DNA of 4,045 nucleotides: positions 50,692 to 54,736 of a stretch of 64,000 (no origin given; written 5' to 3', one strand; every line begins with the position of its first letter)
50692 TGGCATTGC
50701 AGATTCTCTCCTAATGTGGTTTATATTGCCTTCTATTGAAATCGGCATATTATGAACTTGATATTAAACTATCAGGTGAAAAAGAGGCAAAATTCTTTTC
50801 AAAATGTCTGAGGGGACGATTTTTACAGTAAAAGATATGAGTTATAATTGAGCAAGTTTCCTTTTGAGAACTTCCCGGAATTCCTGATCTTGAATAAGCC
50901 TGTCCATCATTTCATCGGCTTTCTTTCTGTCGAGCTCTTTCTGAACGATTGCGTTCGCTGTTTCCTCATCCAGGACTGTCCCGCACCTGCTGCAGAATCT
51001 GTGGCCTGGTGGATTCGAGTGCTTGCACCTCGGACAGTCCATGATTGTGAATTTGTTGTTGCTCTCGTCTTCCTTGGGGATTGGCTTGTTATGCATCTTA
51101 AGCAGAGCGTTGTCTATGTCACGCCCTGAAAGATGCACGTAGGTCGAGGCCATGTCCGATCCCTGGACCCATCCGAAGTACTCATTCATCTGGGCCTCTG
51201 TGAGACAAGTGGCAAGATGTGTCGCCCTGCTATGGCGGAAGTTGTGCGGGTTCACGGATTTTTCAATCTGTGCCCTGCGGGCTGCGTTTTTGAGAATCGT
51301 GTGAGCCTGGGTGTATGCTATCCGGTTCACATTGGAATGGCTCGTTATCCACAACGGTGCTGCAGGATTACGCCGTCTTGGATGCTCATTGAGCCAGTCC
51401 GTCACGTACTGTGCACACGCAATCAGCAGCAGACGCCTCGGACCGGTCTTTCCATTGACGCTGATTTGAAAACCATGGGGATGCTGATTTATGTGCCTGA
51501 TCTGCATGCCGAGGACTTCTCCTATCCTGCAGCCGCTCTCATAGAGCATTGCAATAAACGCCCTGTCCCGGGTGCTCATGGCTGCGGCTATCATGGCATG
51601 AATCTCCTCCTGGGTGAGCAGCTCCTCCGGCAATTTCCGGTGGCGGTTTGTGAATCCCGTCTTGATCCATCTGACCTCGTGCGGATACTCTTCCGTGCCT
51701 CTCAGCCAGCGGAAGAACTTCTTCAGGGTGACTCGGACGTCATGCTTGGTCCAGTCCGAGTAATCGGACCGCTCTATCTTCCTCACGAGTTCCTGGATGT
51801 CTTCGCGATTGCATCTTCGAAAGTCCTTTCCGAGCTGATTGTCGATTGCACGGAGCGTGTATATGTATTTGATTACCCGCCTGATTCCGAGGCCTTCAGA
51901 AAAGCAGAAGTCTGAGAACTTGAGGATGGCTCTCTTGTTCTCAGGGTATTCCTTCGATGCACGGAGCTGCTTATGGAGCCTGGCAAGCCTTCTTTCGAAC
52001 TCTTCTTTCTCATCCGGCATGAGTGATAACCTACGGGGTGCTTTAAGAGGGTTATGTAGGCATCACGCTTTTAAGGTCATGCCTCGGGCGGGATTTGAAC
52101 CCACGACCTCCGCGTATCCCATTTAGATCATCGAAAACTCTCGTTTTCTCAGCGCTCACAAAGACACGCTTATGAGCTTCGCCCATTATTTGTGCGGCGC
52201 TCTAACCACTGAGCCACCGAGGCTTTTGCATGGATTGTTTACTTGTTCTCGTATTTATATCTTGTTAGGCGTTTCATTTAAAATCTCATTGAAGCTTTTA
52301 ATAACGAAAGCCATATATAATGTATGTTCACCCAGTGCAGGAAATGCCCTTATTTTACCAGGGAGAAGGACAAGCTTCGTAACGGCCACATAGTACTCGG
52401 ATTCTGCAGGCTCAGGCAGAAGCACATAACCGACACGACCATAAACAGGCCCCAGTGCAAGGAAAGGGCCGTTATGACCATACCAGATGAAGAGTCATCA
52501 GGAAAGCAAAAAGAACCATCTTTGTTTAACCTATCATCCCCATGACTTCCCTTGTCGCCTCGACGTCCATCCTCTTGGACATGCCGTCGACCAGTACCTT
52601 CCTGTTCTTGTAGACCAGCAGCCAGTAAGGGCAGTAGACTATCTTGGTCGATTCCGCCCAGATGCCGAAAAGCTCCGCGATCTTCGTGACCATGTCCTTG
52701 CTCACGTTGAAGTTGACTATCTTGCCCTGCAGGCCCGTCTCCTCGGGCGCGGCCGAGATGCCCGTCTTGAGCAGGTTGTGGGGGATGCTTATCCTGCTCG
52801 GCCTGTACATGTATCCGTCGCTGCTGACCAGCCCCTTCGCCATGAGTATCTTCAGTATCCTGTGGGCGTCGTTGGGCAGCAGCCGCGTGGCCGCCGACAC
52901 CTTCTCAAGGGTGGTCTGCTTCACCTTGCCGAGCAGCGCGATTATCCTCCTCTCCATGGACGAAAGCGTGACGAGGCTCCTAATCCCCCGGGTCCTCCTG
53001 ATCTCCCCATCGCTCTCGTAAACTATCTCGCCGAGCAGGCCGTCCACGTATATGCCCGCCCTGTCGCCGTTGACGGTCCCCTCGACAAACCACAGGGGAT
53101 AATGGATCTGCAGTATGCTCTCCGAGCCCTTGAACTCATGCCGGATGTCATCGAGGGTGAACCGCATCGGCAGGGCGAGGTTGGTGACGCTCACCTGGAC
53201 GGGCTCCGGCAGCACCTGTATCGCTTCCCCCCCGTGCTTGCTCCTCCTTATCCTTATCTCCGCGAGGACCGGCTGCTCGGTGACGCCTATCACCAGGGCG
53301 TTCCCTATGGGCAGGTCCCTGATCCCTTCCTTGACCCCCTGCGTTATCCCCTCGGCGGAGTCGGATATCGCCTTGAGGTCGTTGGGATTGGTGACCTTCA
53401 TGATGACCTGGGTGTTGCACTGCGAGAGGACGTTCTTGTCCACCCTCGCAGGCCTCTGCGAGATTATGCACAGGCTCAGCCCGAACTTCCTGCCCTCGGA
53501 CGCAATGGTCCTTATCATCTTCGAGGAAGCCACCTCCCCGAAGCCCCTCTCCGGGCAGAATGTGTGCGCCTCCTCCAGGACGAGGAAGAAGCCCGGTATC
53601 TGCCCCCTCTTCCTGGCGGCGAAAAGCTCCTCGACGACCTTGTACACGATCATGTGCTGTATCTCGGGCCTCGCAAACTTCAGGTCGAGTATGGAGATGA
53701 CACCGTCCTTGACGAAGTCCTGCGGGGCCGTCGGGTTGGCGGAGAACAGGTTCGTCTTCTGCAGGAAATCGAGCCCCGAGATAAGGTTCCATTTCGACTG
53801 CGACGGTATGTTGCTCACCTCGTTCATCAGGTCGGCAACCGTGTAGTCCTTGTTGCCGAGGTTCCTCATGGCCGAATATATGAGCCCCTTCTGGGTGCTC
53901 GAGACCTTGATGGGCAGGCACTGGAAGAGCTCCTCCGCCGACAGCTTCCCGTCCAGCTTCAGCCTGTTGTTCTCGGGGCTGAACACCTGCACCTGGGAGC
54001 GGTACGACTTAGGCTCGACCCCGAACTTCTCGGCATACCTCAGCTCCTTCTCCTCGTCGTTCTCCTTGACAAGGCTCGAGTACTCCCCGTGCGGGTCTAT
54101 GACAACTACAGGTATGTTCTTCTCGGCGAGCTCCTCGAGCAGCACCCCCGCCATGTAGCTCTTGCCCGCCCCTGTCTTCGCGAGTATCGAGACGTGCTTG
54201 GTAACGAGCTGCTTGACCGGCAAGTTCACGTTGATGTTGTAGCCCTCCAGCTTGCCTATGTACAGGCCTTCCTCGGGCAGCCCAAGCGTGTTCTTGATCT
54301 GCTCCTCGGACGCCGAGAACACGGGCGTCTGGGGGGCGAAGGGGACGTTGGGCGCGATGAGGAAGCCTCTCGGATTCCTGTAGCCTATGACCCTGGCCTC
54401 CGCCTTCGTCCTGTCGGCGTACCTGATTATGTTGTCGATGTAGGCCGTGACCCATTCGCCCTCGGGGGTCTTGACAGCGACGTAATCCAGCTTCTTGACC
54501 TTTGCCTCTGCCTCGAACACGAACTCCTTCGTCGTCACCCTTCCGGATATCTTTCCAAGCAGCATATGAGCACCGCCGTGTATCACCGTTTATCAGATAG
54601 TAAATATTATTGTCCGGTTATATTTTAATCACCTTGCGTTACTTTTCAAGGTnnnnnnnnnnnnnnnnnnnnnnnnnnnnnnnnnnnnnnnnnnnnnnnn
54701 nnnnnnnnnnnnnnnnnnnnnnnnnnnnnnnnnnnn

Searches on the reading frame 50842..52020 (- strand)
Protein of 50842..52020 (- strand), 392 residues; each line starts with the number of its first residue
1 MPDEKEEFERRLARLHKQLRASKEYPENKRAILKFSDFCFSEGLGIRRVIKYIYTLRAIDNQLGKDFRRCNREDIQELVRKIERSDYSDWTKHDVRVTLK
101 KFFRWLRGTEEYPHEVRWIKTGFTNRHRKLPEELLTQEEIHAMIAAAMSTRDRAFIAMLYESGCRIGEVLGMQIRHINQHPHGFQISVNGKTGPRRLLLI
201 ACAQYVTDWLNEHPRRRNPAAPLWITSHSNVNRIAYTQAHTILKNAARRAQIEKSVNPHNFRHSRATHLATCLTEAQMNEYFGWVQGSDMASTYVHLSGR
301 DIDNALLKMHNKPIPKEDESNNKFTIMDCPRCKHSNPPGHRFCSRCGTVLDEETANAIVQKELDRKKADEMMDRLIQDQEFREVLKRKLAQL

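Call 27: search_protein_families(library=pfam, max_evalue=0.001, proteins=[window:50842-52020:-])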
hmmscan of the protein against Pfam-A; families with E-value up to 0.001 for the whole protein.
window:50842-52020:- (392 aa): 4 families
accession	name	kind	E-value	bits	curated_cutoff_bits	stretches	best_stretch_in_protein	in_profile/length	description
PF00589.27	Phage_integrase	-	9.5e-20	71.5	27.1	1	135-298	3-169/172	Phage integrase family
PF12773.13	DZR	-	2.1e-05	25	27.3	1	329-351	1-23/45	Double zinc ribbon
PF13240.11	Zn_Ribbon_1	-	5.9e-05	23.2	25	1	329-349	2-22/23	zinc-ribbon domain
PF02899.23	Phage_int_SAM_1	-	0.00033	21.3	22.3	0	51-107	21-80/83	Phage integrase, N-terminal SAM-like domain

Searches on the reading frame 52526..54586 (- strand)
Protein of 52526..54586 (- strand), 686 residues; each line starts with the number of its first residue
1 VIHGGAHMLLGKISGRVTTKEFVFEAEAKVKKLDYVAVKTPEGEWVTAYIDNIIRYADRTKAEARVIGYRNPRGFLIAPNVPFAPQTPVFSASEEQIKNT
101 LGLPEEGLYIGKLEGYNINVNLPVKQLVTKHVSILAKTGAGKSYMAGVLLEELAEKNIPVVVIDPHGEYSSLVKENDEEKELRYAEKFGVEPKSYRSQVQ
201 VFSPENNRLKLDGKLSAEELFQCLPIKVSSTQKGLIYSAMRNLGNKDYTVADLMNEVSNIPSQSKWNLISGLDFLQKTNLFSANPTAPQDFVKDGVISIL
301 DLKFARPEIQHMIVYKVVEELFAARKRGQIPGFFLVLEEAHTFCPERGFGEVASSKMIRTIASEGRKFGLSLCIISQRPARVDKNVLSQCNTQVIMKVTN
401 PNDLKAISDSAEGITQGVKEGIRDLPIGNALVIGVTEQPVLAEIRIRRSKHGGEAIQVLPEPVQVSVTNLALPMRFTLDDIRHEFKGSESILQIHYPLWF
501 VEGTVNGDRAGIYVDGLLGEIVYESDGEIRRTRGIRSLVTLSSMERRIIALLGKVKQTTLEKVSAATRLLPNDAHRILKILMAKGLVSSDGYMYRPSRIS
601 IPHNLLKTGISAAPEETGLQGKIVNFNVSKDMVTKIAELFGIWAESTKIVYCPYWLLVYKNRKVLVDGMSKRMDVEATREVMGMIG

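Call 27: search_protein_families(library=pfam, max_evalue=0.001, proteins=[window:52526-54586:-])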
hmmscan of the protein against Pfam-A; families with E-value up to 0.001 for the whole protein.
window:52526-54586:- (686 aa): 3 families
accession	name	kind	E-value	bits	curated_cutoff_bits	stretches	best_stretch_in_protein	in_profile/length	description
PF01935.23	DUF87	-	8.6e-32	111.5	23.2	1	109-319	2-218/220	Helicase HerA, central domain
PF05872.18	HerA_C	-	1.3e-05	24.5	22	0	126-192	18-85/502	Helicase HerA-like C-terminal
PF10412.15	TrwB_AAD_bind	-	0.0003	20.2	20.5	0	125-171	11-57/387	Type IV secretion-system coupling protein DNA-binding domain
